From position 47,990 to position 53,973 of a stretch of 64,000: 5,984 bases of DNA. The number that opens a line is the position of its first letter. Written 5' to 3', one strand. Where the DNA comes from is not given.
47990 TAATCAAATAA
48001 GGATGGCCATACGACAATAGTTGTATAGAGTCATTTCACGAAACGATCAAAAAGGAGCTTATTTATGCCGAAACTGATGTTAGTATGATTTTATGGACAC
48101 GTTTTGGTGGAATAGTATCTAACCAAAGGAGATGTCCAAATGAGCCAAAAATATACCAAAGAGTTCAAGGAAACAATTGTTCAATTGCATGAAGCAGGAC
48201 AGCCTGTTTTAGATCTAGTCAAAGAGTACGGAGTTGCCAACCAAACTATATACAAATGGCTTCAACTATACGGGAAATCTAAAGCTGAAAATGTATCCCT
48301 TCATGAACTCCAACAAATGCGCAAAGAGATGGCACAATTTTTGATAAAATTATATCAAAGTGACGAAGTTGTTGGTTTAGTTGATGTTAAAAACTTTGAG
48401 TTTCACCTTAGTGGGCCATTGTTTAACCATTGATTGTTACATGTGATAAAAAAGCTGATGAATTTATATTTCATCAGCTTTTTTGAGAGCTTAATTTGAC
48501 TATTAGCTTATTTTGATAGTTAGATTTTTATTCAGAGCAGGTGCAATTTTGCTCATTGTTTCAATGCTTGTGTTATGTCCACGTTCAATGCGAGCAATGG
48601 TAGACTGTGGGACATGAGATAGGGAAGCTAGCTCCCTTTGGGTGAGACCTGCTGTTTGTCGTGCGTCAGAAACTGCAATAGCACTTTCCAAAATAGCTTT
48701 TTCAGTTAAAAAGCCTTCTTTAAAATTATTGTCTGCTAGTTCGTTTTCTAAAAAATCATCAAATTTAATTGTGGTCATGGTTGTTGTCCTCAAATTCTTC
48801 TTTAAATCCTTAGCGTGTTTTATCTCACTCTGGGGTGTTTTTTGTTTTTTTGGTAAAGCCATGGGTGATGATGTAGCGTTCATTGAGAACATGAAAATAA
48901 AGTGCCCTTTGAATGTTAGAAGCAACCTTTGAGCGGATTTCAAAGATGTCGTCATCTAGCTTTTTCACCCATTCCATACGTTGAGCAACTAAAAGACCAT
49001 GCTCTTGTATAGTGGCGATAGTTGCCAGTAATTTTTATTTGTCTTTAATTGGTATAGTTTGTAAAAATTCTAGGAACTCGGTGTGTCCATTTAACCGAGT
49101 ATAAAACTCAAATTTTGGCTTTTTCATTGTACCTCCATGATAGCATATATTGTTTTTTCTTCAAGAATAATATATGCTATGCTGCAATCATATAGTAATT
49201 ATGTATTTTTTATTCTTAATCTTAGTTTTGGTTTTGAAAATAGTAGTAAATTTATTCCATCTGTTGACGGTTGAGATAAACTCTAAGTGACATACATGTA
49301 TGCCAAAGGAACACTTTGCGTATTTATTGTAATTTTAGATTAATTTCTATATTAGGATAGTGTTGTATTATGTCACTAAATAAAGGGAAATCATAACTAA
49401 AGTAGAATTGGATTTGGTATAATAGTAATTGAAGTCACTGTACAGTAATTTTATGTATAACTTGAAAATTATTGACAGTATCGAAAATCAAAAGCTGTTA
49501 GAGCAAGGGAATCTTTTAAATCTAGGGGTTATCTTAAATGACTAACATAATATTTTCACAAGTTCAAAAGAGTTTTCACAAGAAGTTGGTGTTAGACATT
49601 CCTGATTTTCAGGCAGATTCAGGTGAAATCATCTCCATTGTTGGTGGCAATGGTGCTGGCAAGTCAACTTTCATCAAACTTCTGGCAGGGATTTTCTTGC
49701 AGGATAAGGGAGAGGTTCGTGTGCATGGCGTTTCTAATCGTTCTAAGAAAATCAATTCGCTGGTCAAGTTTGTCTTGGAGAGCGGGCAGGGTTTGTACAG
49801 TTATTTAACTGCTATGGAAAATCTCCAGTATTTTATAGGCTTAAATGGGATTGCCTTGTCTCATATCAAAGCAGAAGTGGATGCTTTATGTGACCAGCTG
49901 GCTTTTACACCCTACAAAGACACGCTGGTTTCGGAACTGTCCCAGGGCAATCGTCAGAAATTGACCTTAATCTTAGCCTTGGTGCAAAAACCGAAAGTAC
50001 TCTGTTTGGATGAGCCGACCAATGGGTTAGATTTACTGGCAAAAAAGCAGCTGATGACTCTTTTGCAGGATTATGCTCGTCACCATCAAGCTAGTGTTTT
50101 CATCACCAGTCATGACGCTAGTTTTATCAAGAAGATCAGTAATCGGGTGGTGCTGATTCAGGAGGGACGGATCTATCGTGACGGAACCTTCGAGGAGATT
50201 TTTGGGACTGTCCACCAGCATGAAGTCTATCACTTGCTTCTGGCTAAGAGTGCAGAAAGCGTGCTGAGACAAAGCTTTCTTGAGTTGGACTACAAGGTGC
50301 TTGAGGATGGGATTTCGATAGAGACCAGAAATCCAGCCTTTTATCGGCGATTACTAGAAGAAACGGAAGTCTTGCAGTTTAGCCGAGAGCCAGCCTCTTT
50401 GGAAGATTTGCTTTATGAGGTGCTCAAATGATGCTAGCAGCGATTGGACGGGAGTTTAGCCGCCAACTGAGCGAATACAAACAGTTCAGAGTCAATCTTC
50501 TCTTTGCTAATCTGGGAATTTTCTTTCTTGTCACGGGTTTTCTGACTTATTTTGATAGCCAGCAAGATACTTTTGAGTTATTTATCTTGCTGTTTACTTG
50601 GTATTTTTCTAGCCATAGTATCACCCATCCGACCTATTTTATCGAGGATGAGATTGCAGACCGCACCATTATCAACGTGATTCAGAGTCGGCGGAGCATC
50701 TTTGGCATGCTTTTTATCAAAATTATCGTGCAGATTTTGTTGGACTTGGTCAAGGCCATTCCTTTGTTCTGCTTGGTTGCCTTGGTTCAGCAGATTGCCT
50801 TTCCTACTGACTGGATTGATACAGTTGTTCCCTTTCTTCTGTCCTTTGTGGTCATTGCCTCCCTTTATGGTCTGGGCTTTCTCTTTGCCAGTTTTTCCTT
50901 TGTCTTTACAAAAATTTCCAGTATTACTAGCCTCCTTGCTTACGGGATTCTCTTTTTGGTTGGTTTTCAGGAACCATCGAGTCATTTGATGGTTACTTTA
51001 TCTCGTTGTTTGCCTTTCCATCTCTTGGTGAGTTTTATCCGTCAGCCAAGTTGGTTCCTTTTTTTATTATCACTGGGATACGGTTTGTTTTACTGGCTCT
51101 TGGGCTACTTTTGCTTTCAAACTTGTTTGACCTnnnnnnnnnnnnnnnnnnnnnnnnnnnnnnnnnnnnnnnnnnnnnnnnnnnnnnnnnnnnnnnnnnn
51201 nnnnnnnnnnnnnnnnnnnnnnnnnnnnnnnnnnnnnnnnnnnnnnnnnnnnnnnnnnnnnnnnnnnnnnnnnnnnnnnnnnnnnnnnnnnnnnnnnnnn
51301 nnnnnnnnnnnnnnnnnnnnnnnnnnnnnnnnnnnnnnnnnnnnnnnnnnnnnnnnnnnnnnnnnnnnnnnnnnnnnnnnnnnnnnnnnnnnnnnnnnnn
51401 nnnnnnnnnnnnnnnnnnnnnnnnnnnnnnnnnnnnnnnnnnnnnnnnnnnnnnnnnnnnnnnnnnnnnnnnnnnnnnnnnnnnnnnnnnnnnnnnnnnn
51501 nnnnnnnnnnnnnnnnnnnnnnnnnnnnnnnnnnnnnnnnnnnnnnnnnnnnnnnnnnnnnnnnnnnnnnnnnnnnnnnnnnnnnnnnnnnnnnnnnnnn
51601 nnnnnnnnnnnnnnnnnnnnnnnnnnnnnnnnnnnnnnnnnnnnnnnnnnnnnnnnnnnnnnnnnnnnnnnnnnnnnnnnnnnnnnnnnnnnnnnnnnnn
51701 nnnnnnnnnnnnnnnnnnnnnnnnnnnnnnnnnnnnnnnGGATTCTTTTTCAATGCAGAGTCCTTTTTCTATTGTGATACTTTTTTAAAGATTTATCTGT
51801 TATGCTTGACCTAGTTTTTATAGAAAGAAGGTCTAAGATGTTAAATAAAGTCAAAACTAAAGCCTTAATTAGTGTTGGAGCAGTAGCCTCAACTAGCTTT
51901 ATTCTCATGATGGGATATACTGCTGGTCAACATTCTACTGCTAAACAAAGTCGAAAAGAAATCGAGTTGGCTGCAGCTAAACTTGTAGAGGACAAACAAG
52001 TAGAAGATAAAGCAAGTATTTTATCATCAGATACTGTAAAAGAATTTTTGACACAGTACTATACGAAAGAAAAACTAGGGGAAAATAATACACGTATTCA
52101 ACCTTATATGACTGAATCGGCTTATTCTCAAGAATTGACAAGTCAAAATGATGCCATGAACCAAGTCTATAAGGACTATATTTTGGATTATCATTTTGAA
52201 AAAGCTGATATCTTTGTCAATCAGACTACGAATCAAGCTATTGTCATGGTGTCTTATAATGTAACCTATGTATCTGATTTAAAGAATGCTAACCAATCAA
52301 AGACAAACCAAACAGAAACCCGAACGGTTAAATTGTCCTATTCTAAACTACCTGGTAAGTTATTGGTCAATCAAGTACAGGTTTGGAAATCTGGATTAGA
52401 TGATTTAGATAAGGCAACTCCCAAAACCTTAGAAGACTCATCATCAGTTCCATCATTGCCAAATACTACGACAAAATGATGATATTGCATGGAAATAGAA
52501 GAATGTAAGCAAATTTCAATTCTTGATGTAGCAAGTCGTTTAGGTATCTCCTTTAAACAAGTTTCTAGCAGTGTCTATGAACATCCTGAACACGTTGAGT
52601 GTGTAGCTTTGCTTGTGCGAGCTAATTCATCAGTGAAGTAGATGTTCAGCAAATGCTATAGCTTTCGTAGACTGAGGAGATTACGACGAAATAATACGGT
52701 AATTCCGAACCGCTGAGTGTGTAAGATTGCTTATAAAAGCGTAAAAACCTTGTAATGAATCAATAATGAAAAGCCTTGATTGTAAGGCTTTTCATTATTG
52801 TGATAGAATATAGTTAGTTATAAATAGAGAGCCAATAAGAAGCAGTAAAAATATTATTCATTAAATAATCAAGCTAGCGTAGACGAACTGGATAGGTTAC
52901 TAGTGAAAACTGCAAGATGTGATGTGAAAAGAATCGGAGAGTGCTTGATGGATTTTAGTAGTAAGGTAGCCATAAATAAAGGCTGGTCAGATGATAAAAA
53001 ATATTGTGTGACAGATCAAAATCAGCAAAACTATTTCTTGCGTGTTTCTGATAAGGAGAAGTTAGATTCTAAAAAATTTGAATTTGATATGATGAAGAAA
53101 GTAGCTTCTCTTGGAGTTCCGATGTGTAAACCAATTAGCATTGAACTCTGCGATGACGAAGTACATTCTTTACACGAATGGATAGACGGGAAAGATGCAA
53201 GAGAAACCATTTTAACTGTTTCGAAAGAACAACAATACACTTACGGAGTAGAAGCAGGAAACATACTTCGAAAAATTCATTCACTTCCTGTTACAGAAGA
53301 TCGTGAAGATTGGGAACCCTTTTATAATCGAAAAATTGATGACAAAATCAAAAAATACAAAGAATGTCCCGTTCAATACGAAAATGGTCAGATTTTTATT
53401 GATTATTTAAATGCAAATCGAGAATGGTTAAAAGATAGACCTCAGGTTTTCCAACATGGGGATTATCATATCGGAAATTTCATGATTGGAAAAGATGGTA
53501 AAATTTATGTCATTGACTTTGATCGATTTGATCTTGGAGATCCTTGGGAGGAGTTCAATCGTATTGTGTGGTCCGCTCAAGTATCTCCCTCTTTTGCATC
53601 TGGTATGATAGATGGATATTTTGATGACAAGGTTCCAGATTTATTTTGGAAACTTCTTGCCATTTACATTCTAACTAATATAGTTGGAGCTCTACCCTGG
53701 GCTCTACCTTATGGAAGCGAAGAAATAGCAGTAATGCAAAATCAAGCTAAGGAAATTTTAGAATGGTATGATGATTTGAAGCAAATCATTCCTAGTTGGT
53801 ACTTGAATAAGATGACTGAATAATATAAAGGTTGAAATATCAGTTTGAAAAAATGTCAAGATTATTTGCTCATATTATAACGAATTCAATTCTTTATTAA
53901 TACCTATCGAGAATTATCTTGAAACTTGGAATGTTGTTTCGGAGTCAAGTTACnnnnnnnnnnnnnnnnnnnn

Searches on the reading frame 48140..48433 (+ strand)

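Call 14: search_protein_families(library=pfam, proteins=[window:48140-48433:+], max_evalue=0.01)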
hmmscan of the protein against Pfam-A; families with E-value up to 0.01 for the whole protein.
window:48140-48433:+ (97 aa): 6 families
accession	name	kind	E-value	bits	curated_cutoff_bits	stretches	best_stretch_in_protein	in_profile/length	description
PF01527.26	HTH_Tnp_1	-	4e-09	37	24.1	1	3-65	5-68/75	Transposase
PF02796.21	HTH_7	-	2.1e-07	31.4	23.8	1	4-41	5-42/45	Helix-turn-helix domain of resolvase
PF13518.12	HTH_28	-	3.2e-05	24.4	25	1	9-46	1-38/52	Helix-turn-helix domain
PF13384.12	HTH_23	-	0.00012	22.3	24.6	1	13-44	10-41/50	Homeodomain-like domain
PF01710.22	HTH_Tnp_IS630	-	0.00031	21.2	21.3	1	5-46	3-44/119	Transposase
PF13551.12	HTH_29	-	0.00039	20.9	28.1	1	12-44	3-36/64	Winged helix-turn helix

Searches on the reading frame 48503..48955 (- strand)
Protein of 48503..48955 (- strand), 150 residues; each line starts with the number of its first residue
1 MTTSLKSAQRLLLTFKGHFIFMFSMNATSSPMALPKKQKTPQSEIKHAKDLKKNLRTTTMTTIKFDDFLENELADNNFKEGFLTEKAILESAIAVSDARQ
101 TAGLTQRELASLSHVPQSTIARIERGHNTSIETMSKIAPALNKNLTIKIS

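Call 14: search_protein_families(library=pfam, proteins=[window:48503-48955:-], max_evalue=0.01)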
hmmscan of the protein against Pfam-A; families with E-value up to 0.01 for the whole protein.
window:48503-48955:- (150 aa): 7 families
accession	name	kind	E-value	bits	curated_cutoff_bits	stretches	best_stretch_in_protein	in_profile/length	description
PF01381.28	HTH_3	-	1.5e-12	47.8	23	1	97-146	3-53/55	Helix-turn-helix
PF13560.12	HTH_31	-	1.8e-06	28.6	27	1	98-128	9-39/64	Helix-turn-helix domain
PF13744.12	HTH_37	-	3.1e-06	27.3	27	1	86-150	16-80/80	Helix-turn-helix domain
PF20432.4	Xre-like-HTH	-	0.00051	20.7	25.8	1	92-125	12-44/63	Antitoxin Xre-like helix-turn-helix domain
PF12844.13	HTH_19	-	0.0013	19.1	30.2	1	98-142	7-52/64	Helix-turn-helix domain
PF15933.10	RnlB_antitoxin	-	0.0072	17.1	27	0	42-97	10-66/94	Antitoxin to bacterial toxin RNase LS or RnlA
PF13413.12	HTH_25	-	0.0076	16.5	24.6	0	97-127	4-34/62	Helix-turn-helix domain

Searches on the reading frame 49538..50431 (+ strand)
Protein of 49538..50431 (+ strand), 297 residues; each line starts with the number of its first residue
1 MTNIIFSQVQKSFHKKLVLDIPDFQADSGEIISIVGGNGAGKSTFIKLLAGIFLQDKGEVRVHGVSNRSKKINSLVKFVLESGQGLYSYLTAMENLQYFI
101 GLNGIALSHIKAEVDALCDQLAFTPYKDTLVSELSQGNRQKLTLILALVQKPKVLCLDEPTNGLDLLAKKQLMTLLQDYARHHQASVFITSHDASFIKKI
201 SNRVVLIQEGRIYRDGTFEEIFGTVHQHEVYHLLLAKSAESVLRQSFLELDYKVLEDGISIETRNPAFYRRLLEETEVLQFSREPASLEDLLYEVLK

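Call 14: search_protein_families(library=pfam, proteins=[window:49538-50431:+], max_evalue=0.01)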
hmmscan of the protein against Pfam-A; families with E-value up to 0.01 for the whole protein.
window:49538-50431:+ (297 aa): 6 families
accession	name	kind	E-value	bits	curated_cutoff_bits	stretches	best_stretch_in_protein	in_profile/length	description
PF00005.33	ABC_tran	-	1.6e-25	90.7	25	1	23-162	5-137/137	ABC transporter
PF13304.12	AAA_21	-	5.8e-15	56.6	27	1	128-196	232-302/304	AAA domain, putative AbiEii toxin, Type IV TA system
PF02463.25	SMC_N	-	0.00041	20.3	40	0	133-205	136-210/220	RecF/RecN/SMC N terminal domain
PF13166.12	AAA_13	-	0.0011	18.2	36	0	149-204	524-581/713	AAA domain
PF13175.12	AAA_15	-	0.0017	18.5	32.1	0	31-57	25-50/374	AAA ATPase domain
PF13476.12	AAA_23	-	0.0022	19.1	27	1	23-55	16-45/201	AAA domain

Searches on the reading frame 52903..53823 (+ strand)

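Call 14: search_protein_families(library=pfam, proteins=[window:52903-53823:+], max_evalue=0.01)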
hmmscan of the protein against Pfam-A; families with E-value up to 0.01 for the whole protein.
window:52903-53823:+ (306 aa): 3 families
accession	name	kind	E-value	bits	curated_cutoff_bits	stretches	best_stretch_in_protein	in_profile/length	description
PF01636.29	APH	-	2.1e-36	126.4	23.2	1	23-241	4-231/239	Phosphotransferase enzyme family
PF03881.20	Fructosamin_kin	-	6.5e-07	29.3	22.4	1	31-205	31-212/288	Fructosamine kinase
PF19974.5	TCAD9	-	0.001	18.8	40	1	167-212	286-327/429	Ternary complex associated domain 9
